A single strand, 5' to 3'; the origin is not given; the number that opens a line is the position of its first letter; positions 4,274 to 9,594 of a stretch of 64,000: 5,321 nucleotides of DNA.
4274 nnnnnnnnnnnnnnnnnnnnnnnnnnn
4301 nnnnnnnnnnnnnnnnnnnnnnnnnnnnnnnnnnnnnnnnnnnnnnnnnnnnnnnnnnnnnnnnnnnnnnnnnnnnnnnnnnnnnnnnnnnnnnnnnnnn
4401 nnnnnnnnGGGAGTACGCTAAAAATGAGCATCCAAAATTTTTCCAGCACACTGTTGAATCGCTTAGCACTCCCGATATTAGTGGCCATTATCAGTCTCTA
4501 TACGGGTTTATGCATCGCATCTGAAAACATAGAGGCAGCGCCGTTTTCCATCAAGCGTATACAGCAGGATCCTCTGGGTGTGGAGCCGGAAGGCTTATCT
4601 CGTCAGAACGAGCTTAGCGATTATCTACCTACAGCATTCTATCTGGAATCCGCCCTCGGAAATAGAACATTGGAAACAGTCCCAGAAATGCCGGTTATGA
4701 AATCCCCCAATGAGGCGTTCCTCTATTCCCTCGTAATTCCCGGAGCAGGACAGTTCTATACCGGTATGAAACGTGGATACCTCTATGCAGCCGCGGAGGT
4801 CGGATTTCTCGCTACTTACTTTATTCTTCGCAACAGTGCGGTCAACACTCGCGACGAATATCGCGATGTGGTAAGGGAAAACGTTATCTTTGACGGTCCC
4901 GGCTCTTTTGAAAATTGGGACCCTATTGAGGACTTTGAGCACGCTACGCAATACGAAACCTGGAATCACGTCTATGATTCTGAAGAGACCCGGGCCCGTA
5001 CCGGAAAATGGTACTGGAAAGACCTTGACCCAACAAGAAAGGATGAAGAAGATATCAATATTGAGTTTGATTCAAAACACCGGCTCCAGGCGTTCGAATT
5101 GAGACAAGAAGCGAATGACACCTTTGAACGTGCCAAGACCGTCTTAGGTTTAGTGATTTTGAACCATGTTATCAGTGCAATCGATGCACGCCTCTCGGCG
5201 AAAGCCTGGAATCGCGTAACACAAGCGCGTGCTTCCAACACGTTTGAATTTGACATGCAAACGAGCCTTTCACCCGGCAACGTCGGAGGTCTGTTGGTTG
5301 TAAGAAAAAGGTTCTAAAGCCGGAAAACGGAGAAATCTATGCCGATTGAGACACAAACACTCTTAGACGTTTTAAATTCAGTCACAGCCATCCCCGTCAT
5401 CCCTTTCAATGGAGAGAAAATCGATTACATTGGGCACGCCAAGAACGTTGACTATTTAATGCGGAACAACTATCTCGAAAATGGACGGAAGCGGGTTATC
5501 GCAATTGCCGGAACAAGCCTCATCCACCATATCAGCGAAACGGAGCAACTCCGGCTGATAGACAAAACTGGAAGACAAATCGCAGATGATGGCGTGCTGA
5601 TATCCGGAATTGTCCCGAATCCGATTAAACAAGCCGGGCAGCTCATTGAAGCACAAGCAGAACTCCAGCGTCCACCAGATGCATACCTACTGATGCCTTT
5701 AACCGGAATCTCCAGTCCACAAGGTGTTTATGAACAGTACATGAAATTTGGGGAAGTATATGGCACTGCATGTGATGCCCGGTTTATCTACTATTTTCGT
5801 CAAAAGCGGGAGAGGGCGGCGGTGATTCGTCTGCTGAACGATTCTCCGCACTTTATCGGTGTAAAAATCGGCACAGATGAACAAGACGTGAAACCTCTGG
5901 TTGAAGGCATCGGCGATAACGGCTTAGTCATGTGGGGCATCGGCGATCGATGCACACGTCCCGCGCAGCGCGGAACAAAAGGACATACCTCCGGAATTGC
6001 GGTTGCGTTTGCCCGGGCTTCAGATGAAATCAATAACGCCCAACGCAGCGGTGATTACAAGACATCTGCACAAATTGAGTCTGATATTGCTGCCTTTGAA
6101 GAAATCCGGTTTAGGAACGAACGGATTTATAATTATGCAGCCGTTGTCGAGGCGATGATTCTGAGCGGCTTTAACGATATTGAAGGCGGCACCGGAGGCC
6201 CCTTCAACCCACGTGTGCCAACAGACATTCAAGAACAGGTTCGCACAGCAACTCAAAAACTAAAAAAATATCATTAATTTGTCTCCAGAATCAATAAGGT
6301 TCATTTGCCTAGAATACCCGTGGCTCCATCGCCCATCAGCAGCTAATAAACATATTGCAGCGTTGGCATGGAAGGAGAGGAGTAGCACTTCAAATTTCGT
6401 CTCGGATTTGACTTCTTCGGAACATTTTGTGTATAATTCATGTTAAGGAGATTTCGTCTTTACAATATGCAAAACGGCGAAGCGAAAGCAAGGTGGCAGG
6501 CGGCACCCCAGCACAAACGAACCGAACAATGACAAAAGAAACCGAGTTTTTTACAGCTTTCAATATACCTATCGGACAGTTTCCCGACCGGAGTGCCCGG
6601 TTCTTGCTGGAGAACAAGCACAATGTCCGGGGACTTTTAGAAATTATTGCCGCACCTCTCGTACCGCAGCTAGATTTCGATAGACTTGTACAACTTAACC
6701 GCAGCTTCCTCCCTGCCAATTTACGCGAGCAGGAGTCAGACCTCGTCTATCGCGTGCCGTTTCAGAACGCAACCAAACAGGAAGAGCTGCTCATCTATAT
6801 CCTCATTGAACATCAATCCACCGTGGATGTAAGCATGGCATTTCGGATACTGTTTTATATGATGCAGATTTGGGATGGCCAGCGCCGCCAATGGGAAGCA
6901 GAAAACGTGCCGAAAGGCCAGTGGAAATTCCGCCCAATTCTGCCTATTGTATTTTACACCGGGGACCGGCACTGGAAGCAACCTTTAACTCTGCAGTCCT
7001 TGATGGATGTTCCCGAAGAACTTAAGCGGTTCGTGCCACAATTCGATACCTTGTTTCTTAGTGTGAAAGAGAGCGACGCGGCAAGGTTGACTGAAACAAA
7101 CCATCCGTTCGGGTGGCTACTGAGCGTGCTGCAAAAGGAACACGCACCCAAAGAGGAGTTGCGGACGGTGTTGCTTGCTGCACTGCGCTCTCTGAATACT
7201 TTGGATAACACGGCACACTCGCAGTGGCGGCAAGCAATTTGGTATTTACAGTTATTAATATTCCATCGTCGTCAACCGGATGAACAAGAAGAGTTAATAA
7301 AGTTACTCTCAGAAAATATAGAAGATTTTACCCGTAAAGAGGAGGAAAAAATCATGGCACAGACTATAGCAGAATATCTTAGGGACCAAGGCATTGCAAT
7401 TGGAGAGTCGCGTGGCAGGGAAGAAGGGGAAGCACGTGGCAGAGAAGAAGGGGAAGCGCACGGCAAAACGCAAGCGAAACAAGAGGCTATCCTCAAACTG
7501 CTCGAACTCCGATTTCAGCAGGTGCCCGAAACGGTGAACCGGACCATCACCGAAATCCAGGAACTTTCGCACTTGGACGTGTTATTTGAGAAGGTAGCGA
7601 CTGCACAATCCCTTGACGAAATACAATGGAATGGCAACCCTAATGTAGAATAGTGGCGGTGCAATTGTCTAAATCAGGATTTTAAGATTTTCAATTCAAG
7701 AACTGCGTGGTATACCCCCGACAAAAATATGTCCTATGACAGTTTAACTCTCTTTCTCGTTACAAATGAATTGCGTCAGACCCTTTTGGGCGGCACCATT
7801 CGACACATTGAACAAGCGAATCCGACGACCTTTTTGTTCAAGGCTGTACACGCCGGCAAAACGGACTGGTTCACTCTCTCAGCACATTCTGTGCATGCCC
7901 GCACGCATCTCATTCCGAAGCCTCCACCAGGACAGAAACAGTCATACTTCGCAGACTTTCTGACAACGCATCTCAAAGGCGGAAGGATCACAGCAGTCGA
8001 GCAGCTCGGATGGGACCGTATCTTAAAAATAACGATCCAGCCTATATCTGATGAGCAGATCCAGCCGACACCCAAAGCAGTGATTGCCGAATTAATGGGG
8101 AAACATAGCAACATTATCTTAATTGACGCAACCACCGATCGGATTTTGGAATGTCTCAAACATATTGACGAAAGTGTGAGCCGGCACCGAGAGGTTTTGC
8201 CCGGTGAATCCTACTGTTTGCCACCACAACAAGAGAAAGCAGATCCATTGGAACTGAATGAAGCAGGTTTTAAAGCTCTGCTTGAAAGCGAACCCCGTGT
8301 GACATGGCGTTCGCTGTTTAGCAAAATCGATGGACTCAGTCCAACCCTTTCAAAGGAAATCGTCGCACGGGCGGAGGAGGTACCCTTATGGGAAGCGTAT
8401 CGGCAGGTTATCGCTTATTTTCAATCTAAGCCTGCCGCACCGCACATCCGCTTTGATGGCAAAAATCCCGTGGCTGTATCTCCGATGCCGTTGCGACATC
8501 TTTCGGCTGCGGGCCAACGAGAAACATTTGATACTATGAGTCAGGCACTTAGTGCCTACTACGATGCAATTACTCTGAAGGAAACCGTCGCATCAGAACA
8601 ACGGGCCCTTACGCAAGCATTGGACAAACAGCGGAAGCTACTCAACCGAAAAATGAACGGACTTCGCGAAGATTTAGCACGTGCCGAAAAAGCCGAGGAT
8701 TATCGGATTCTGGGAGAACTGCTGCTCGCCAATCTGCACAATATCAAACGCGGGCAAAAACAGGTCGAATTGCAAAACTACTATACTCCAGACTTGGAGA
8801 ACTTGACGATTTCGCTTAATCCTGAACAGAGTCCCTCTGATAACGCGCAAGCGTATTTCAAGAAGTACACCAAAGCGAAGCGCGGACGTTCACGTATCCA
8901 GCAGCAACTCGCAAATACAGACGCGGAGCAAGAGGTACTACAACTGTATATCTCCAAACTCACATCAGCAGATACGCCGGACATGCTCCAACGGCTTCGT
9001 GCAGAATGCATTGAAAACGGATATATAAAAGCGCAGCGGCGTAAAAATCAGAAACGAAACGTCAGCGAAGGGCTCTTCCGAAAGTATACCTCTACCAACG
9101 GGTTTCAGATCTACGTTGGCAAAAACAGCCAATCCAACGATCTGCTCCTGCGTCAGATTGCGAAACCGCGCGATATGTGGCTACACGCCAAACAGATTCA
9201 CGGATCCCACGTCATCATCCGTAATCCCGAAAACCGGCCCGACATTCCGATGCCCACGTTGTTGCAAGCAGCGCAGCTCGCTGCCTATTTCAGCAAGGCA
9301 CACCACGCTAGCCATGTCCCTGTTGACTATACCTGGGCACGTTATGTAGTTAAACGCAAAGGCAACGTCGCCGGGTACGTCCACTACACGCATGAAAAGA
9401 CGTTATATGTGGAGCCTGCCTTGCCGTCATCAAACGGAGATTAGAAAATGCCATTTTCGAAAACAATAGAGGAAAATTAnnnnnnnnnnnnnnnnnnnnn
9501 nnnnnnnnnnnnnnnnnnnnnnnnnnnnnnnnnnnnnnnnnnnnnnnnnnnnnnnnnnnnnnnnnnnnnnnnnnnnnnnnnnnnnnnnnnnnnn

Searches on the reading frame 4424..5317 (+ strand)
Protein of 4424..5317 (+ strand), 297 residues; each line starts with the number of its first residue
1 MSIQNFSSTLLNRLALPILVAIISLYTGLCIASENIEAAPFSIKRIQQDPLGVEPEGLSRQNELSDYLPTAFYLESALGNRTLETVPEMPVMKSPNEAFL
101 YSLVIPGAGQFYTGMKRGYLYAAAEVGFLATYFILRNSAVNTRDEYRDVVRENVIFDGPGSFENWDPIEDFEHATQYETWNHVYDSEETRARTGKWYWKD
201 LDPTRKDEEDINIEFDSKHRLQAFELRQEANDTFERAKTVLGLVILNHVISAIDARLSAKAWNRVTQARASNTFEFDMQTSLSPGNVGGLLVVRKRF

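Call 6: search_protein_families(library=pfam, proteins=[window:4424-5317:+])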
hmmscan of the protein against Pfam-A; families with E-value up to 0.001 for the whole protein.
window:4424-5317:+ (297 aa): 1 family
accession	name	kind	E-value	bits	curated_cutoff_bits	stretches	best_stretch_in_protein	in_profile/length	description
PF18935.5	DUF5683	-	3.6e-06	27.5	26.7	1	93-259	3-113/151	Family of unknown function (DUF5683)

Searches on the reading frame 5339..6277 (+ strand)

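Call 6: search_protein_families(library=pfam, proteins=[window:5339-6277:+])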
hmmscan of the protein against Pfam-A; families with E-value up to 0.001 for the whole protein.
window:5339-6277:+ (312 aa): 1 family
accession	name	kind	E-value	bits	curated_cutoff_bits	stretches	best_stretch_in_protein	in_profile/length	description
PF00701.28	DHDPS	-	3.3e-05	23.2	22.1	1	20-279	10-262/289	Dihydrodipicolinate synthetase family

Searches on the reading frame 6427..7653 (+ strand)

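Call 6: search_protein_families(library=pfam, proteins=[window:6427-7653:+])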
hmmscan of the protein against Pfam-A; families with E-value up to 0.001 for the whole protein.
window:6427-7653:+ (408 aa): 1 family
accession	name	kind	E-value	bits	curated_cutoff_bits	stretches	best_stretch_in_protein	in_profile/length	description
PF04754.18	Transposase_31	-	1.4e-26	93.8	21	1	55-259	5-195/203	Putative transposase, YhgA-like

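Call 27: search_protein_families(library=padloc, proteins=[window:6427-7653:+], max_evalue=0.001)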
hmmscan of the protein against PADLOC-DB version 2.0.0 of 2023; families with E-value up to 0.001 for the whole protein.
window:6427-7653:+ (408 aa): 0 families

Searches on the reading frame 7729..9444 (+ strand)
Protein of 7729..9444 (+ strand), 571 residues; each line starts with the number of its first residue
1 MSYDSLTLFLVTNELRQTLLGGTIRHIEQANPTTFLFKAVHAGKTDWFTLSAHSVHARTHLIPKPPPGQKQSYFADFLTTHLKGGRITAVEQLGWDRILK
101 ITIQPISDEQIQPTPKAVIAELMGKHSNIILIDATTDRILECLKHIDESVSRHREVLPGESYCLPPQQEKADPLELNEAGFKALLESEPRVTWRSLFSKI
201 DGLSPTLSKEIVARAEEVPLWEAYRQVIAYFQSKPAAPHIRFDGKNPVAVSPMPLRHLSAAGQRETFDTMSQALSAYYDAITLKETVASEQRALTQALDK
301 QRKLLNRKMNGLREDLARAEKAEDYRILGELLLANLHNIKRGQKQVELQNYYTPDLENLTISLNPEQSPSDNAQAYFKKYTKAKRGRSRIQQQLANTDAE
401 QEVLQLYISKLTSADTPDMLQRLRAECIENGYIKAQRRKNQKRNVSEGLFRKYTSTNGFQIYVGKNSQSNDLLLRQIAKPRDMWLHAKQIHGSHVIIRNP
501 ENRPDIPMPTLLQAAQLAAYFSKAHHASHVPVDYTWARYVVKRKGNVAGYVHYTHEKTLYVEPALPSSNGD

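Call 6: search_protein_families(library=pfam, proteins=[window:7729-9444:+])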
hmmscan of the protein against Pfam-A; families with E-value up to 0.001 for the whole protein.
window:7729-9444:+ (571 aa): 3 families
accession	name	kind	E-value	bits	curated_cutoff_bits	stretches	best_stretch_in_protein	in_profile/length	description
PF05833.16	NFACT_N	-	9e-116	387.8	31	1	4-444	1-454/456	NFACT N-terminal and middle domains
PF05670.18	NFACT-R_1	-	4.1e-15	56.7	29.8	1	450-545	2-98/112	NFACT protein RNA binding domain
PF18297.6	NFACT-R_2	-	3.8e-05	24.2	26.9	1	455-537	6-82/104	NFACT protein RNA binding domain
